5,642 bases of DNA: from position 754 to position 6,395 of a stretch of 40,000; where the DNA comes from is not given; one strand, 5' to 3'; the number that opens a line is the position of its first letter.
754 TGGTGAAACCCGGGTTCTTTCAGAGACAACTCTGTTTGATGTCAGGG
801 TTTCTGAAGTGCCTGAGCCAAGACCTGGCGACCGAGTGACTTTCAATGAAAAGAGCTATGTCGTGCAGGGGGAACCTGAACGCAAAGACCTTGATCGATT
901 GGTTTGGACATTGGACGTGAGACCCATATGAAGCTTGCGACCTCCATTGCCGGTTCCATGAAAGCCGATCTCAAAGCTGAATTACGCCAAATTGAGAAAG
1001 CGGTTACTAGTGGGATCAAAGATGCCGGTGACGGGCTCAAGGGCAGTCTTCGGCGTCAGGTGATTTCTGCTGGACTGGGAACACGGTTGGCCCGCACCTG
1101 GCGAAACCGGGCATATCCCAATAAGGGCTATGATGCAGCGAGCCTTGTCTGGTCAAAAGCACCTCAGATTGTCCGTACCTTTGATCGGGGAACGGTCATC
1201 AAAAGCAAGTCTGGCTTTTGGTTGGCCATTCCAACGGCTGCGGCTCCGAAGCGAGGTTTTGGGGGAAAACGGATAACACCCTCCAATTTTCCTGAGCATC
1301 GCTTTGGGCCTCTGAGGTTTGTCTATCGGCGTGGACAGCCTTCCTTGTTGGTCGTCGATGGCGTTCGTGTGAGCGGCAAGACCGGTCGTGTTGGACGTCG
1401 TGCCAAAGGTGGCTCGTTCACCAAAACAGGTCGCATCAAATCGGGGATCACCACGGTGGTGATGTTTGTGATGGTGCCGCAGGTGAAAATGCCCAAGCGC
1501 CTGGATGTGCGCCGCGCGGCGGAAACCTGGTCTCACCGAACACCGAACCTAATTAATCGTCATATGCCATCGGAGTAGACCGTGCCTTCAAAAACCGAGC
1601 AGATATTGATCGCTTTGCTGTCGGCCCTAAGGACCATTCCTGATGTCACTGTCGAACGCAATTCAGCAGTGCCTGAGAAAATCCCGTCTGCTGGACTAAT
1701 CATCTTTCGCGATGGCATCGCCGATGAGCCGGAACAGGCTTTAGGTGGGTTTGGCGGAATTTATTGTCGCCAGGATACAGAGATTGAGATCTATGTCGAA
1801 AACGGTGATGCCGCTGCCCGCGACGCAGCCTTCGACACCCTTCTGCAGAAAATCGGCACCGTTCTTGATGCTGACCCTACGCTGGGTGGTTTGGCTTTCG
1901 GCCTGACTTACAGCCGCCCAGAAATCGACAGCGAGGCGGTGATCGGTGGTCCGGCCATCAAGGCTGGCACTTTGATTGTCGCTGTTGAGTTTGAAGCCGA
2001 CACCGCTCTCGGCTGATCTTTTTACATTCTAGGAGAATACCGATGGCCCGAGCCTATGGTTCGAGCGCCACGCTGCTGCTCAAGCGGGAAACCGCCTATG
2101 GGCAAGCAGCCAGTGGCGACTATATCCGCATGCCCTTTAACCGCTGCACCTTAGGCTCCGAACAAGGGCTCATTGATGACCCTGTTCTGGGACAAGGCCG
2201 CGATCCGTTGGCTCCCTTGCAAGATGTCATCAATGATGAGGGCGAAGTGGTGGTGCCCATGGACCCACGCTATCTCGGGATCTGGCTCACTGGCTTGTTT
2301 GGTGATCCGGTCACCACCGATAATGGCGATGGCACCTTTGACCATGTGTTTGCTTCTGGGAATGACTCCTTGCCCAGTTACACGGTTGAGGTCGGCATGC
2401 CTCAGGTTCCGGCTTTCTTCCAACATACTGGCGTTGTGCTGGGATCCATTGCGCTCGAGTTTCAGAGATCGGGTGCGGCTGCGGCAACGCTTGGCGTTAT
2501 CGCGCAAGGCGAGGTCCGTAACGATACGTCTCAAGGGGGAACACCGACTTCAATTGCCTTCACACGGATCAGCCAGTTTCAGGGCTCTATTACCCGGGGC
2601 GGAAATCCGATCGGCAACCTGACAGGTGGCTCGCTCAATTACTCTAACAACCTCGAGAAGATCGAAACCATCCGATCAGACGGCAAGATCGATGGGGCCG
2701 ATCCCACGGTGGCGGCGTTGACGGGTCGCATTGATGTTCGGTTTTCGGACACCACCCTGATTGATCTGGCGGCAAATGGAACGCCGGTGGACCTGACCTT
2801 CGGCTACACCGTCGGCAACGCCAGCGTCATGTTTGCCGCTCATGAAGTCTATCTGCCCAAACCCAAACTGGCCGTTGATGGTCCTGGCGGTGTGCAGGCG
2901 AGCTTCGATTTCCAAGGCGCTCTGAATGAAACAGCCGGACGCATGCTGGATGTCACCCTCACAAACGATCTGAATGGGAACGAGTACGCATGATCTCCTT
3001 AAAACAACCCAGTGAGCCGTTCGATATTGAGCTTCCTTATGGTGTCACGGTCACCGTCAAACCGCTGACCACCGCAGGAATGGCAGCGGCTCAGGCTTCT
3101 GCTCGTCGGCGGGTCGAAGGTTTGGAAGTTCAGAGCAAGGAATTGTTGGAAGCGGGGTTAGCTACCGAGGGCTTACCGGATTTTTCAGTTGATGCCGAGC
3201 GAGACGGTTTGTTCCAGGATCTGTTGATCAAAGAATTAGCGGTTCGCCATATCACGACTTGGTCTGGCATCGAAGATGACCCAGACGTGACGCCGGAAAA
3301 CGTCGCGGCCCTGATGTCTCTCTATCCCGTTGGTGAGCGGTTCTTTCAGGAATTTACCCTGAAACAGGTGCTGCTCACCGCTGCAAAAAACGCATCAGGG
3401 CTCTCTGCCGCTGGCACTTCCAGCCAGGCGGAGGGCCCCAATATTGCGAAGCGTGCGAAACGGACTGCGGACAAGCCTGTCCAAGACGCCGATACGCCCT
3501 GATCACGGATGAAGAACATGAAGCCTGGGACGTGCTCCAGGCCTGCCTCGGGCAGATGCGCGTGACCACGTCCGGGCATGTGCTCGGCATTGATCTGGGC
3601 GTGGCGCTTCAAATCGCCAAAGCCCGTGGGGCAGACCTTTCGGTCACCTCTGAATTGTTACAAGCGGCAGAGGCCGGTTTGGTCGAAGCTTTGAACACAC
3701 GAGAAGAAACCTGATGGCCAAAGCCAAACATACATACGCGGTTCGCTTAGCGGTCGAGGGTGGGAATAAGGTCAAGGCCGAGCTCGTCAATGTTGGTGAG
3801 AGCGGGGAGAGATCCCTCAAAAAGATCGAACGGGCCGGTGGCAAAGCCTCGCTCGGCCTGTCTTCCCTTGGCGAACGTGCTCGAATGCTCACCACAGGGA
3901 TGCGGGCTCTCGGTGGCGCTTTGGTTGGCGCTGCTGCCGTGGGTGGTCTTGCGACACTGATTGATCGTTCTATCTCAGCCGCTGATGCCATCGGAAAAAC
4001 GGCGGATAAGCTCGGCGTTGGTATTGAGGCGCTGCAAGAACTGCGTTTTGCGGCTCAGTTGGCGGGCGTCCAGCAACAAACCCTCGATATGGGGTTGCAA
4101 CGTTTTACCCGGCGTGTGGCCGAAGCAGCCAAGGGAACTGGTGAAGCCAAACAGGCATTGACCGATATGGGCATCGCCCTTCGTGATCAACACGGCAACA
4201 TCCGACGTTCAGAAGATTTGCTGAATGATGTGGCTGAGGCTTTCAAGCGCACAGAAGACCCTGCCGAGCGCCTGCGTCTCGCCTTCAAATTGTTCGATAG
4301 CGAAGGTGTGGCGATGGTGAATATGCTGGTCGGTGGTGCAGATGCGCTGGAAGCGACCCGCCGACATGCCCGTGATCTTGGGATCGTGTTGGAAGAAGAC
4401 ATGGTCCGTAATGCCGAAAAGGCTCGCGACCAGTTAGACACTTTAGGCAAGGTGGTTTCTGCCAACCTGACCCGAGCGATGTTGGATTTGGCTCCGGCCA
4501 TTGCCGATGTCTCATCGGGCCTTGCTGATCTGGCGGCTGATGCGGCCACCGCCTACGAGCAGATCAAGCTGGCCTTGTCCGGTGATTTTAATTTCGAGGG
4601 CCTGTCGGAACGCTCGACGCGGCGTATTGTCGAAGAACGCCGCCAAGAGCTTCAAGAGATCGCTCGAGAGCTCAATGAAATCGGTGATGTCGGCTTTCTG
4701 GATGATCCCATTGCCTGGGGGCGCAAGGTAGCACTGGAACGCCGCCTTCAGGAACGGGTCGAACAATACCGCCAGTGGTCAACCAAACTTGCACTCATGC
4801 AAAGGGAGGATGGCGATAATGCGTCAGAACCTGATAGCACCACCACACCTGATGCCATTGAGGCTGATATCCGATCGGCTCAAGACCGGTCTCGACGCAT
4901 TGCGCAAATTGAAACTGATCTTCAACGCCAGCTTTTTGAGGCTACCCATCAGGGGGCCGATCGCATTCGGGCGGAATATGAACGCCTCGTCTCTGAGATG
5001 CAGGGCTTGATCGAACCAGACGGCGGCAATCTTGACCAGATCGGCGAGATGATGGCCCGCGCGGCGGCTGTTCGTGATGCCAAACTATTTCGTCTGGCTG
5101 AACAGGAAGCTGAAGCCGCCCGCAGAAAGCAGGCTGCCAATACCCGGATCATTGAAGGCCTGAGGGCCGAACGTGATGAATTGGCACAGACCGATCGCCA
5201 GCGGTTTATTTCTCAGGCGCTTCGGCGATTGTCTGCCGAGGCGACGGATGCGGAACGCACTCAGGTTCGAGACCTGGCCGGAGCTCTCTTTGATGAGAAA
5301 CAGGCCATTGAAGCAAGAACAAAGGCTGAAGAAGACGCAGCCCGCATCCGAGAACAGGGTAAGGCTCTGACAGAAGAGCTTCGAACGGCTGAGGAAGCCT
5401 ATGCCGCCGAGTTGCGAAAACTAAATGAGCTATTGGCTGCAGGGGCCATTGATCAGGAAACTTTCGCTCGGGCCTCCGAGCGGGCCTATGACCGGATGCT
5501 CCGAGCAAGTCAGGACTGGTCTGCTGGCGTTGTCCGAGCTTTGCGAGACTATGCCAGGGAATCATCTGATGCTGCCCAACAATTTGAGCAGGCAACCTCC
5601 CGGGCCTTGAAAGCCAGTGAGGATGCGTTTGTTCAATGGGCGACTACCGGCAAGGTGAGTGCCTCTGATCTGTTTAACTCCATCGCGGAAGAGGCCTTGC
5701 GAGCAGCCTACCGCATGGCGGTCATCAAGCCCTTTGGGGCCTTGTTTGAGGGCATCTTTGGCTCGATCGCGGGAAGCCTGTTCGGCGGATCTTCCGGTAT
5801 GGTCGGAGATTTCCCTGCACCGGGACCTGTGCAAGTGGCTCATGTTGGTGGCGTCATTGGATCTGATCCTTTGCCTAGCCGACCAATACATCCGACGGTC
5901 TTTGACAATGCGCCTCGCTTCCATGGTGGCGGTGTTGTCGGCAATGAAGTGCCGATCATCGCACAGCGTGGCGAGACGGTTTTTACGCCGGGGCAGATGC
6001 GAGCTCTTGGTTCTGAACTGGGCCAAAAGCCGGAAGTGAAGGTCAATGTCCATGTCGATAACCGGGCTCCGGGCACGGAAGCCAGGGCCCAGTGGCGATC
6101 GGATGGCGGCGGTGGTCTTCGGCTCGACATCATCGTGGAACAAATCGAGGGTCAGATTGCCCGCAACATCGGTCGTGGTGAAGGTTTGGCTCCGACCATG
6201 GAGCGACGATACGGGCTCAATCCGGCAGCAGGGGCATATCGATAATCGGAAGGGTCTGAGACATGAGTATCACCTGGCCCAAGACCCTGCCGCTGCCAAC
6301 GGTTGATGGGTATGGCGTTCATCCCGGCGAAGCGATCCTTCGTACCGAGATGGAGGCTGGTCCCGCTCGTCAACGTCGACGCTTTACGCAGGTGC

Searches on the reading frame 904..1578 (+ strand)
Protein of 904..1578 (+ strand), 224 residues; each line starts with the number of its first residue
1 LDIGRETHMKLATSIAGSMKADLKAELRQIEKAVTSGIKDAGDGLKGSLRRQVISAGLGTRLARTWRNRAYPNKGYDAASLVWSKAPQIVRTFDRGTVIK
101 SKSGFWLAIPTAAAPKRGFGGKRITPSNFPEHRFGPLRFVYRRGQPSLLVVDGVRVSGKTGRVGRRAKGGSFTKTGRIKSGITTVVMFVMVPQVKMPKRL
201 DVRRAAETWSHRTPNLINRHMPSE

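Call 27: search_protein_families(library=pfam, proteins=[window:904-1578:+], max_evalue=0.001)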
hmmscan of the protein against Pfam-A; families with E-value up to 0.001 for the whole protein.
window:904-1578:+ (224 aa): 1 family
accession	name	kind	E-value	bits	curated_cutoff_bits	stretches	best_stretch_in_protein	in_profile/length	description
PF20039.4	DUF6441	-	2.2e-40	139.1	27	1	17-222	14-213/215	Family of unknown function (DUF6441)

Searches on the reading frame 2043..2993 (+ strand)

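Call 27: search_protein_families(library=pfam, proteins=[window:2043-2993:+], max_evalue=0.001)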
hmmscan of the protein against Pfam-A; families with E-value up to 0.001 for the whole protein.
window:2043-2993:+ (316 aa): 1 family
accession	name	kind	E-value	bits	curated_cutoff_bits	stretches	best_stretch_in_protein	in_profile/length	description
PF18906.5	Phage_tube_2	-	6.6e-51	173.9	27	1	6-292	1-266/266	Phage tail tube protein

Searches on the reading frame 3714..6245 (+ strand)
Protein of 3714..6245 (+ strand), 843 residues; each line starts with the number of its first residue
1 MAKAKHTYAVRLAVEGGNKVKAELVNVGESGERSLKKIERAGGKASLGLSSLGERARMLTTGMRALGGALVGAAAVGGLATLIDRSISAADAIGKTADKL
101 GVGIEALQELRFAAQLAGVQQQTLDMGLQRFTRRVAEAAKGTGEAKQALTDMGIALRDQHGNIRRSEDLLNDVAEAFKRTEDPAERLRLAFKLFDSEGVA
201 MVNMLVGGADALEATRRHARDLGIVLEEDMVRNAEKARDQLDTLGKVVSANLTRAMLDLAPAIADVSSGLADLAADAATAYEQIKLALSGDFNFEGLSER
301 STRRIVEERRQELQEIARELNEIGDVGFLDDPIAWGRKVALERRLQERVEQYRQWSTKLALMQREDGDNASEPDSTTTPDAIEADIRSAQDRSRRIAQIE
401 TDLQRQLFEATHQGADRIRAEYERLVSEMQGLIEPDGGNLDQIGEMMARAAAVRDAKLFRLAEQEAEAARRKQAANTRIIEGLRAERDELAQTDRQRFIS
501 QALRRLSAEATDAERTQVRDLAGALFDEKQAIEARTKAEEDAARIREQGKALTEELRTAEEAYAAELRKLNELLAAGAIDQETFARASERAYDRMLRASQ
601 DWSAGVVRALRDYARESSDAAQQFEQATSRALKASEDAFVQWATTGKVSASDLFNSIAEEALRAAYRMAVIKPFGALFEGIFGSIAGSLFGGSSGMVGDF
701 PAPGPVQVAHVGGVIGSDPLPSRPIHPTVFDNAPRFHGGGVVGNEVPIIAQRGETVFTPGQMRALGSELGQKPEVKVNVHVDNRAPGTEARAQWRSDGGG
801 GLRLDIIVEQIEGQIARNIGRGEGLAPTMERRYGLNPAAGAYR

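Call 27: search_protein_families(library=pfam, proteins=[window:3714-6245:+], max_evalue=0.001)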
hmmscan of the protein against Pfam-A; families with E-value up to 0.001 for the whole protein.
window:3714-6245:+ (843 aa): 3 families
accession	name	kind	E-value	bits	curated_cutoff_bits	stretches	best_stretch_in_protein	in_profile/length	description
PF09718.15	Tape_meas_lam_C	-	4.2e-22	78.4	23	1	600-674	1-75/76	Lambda phage tail tape-measure protein (Tape_meas_lam_C)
PF09851.14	SHOCT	-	4e-05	23.6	27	1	565-586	1-22/28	Short C-terminal domain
PF10145.14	PhageMin_Tail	-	4.8e-05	23.8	33.2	1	52-194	54-200/201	Phage-related minor tail protein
